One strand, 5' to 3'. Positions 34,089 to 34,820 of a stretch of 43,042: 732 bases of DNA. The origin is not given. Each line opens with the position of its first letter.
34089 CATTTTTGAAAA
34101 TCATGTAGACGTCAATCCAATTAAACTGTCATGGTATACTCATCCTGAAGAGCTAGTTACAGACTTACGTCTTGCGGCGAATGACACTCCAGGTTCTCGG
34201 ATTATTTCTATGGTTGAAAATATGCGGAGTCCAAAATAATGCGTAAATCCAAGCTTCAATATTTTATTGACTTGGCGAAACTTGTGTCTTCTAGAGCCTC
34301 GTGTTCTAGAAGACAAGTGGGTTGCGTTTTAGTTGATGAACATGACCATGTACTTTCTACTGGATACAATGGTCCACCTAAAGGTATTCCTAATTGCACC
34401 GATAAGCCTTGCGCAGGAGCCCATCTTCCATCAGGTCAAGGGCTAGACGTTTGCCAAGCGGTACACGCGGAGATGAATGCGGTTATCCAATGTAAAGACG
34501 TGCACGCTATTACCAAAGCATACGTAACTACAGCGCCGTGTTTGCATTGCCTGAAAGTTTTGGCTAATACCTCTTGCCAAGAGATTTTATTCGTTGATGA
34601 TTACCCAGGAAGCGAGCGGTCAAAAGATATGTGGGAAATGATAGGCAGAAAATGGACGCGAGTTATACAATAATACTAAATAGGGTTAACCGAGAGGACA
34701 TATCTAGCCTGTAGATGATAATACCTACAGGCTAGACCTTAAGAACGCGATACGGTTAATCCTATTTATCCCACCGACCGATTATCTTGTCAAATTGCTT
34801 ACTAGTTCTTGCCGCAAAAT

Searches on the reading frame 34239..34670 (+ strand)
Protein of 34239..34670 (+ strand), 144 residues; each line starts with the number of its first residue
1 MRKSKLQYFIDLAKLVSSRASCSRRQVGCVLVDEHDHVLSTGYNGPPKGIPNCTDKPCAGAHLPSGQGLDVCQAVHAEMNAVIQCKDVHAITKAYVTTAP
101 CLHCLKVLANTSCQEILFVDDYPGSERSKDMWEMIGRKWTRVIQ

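Call 3: search_protein_families(library=pfam, proteins=[window:34239-34670:+], max_evalue=1)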
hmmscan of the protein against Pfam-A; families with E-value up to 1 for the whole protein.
window:34239-34670:+ (144 aa): 3 families
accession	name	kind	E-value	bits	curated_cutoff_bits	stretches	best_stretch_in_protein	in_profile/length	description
PF00383.29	dCMP_cyt_deam_1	-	2.5e-19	69.5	25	1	4-118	2-100/102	Cytidine and deoxycytidylate deaminase zinc-binding region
PF14437.12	MafB19-deam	-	2.4e-09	37.7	27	1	4-123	2-104/142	MafB19-like deaminase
PF18767.7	AID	-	0.052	14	27.3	1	74-110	4-40/90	Activation induced deaminase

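Call 4: search_protein_families(library=phrogs, proteins=[window:34239-34670:+], max_evalue=0.01)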
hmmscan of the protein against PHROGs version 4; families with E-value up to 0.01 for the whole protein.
window:34239-34670:+ (144 aa): 7 families
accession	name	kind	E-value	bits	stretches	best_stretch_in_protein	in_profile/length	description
phrog_174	-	DNA, RNA and nucleotide metabolism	1.4e-35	124.7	1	1-134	112-235/384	dCMP deaminase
phrog_2369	-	DNA, RNA and nucleotide metabolism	5.1e-25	89.7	1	1-135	1-140/195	dCMP deaminase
phrog_20648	-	DNA, RNA and nucleotide metabolism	1.2e-10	42.1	1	19-122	19-121/311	dCMP deaminase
phrog_8118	-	unknown function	5.9e-09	36.1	1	72-144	475-549/577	-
phrog_9198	-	unknown function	5.2e-07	29.7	0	72-126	383-441/531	-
phrog_20806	-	DNA, RNA and nucleotide metabolism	4.9e-06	27.8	1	68-117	10-60/97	deoxycytidinylate deaminase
phrog_18355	-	DNA, RNA and nucleotide metabolism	1.7e-05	25.8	1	74-118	2-47/52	deoxycytidinylate deaminase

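Call 22: search_protein_families(library=ncbifam, proteins=[window:34239-34670:+], max_evalue=0.01)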
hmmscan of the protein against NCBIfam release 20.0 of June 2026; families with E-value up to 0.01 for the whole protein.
window:34239-34670:+ (144 aa): 2 families
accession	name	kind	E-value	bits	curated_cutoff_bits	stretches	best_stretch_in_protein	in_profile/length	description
TIGR02571.1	ComEB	equivalog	9.3e-21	74.4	219.45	1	6-128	6-124/151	ComE operon protein 2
NF041025.1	antiphage_deaminase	equivalog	1.2e-17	63.9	400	2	74-128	337-395/437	anti-phage dCTP deaminase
